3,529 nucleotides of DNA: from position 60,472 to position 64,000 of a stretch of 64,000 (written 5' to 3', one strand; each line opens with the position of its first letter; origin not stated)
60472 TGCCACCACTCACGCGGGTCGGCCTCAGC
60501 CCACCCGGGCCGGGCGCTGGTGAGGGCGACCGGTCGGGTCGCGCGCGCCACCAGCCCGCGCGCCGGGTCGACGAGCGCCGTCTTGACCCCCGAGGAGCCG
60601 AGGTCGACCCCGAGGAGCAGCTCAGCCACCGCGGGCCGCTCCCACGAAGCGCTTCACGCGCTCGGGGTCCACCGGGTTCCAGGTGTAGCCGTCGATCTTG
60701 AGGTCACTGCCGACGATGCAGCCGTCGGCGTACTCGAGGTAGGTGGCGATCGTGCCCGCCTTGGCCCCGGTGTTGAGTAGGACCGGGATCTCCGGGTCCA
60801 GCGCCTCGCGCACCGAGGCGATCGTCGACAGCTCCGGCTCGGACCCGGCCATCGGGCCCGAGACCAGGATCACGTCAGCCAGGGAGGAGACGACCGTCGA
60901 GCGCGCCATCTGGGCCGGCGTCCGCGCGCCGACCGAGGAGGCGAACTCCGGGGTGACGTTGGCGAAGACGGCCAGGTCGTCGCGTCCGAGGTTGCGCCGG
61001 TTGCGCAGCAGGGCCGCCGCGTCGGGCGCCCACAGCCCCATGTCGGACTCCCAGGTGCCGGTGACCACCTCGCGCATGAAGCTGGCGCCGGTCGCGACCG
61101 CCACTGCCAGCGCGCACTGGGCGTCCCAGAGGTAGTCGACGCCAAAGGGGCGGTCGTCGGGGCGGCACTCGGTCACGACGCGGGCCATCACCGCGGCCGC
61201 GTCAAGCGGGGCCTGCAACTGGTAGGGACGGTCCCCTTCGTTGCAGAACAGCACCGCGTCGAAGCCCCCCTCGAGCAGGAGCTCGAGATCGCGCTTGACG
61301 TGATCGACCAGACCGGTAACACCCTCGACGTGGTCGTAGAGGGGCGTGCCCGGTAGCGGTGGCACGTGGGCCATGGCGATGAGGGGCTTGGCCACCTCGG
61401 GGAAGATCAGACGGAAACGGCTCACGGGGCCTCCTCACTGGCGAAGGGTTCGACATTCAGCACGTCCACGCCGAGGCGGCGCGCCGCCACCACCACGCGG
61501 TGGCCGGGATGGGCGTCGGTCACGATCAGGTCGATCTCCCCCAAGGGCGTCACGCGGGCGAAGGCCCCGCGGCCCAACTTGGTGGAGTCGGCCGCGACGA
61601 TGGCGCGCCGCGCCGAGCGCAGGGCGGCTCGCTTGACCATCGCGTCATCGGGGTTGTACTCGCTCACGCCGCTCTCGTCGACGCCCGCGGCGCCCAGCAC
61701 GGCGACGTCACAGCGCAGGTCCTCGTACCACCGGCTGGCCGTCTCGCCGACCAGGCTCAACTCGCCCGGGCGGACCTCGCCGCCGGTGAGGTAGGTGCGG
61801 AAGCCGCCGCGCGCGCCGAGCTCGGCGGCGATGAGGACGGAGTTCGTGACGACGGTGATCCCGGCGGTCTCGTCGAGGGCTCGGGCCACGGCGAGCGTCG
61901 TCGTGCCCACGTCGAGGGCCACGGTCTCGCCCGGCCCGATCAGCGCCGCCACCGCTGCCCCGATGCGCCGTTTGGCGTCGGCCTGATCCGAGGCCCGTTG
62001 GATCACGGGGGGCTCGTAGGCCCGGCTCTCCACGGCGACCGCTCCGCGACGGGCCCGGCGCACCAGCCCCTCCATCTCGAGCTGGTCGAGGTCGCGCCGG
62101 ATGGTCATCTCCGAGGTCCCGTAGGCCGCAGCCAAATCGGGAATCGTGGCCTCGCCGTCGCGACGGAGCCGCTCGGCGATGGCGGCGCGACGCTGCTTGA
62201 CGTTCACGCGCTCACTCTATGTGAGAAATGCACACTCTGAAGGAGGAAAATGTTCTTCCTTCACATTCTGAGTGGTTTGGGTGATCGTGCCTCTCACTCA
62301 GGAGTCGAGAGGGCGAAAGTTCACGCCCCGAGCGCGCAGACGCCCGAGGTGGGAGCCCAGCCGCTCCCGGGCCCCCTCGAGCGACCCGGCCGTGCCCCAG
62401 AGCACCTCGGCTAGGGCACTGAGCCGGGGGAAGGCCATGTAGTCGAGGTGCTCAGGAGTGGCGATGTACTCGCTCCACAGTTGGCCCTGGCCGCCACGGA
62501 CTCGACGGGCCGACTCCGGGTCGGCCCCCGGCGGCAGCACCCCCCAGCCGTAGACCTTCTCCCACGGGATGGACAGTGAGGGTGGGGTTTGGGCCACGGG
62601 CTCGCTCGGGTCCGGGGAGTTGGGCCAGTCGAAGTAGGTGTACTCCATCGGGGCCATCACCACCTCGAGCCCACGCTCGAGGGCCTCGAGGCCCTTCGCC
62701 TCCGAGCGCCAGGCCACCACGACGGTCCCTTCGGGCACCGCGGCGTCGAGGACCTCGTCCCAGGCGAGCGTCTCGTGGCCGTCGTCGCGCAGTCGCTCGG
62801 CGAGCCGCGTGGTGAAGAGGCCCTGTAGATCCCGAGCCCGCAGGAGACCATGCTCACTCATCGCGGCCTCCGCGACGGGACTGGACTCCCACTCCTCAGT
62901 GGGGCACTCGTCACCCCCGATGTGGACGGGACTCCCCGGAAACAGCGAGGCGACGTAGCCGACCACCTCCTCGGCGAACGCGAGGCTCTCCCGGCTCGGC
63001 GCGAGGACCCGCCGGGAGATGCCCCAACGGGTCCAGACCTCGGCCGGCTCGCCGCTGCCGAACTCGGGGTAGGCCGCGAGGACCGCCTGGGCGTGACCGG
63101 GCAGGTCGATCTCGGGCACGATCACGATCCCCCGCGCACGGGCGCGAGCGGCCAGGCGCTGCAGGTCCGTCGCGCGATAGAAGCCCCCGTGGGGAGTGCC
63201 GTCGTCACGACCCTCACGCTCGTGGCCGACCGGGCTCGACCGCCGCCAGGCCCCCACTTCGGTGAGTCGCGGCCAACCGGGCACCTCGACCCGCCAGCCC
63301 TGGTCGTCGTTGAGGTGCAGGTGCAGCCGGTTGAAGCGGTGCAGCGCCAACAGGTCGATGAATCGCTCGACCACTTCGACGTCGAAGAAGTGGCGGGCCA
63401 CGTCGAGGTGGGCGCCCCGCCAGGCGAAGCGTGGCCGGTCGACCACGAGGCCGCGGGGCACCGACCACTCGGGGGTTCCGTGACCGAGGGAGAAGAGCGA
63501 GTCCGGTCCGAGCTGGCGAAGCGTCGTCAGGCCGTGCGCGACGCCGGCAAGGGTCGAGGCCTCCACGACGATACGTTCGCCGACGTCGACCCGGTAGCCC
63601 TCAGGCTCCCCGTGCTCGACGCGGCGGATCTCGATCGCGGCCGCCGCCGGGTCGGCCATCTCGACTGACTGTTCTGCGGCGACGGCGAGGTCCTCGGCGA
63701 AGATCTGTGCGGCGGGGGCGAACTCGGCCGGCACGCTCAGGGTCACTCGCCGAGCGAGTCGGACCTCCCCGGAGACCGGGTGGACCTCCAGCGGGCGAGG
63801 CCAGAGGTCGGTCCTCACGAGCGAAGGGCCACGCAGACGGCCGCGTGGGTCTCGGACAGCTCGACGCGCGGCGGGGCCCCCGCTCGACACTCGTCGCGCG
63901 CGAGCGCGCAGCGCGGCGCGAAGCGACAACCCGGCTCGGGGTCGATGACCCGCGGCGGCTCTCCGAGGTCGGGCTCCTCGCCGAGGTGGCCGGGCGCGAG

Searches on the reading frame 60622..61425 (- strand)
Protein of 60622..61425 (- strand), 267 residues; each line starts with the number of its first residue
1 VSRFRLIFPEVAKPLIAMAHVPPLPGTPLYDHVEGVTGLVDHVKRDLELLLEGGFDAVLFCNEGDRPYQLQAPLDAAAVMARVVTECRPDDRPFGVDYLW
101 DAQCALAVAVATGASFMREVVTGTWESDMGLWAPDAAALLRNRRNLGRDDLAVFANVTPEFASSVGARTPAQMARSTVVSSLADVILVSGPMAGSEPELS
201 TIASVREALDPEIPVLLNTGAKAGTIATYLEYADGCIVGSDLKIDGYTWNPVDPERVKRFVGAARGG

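Call 58: search_protein_families(library=pfam, proteins=[window:60622-61425:-], max_evalue=0.0001)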
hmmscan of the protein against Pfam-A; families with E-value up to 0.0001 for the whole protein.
window:60622-61425:- (267 aa): 1 family
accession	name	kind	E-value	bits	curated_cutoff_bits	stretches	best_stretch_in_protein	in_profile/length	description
PF03437.21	BtpA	-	1.2e-61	208.8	30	1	12-264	2-252/254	BtpA family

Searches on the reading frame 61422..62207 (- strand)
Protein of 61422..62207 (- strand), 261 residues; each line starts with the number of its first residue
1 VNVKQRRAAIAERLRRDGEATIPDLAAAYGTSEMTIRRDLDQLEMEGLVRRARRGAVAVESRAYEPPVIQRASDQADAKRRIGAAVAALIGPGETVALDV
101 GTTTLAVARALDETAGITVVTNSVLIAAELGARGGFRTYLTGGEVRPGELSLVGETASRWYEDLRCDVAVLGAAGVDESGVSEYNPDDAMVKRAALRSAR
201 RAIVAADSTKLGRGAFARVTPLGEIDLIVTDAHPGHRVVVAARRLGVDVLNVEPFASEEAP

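Call 60: search_protein_families(library=pfam, proteins=[window:61422-62207:-], max_evalue=0.0001)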
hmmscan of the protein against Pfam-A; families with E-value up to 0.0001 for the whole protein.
window:61422-62207:- (261 aa): 4 families
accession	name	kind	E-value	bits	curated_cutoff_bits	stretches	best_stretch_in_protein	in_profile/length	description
PF00455.28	DeoRC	-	2.3e-47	161.4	31.8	1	75-231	2-159/160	DeoR C terminal sensor domain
PF08220.18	HTH_DeoR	-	8.3e-14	51.5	21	1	6-61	1-56/57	DeoR-like helix-turn-helix domain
PF00392.27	GntR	-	2e-06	27.8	27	1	24-59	29-64/64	Bacterial regulatory proteins, gntR family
PF08279.18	HTH_11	-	6.1e-06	26.5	25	1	6-50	1-44/55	HTH domain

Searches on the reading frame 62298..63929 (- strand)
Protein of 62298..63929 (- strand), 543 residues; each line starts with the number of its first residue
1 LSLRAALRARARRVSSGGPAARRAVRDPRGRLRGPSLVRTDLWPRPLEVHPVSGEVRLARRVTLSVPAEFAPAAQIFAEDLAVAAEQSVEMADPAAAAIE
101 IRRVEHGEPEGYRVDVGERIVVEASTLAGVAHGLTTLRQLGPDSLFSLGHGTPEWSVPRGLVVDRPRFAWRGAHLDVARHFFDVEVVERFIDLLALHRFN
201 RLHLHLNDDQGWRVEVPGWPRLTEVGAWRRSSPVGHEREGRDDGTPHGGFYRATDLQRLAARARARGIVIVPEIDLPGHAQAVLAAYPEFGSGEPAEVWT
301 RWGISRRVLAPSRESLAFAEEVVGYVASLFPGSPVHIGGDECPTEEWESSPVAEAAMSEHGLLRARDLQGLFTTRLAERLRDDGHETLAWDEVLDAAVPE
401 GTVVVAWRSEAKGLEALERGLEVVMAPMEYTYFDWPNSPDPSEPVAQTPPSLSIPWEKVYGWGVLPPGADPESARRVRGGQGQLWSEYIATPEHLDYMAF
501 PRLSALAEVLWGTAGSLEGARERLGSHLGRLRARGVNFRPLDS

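Call 60: search_protein_families(library=pfam, proteins=[window:62298-63929:-], max_evalue=0.0001)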
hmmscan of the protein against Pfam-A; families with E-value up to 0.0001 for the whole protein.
window:62298-63929:- (543 aa): 2 families
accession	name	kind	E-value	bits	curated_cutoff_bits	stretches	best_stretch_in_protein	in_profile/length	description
PF00728.28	Glyco_hydro_20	-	8.4e-97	325.1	22.3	1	168-512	1-346/348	Glycosyl hydrolase family 20, catalytic domain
PF02838.20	Glyco_hydro_20b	-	4.1e-15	57.1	26.1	1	41-164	3-123/124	Glycosyl hydrolase family 20, domain 2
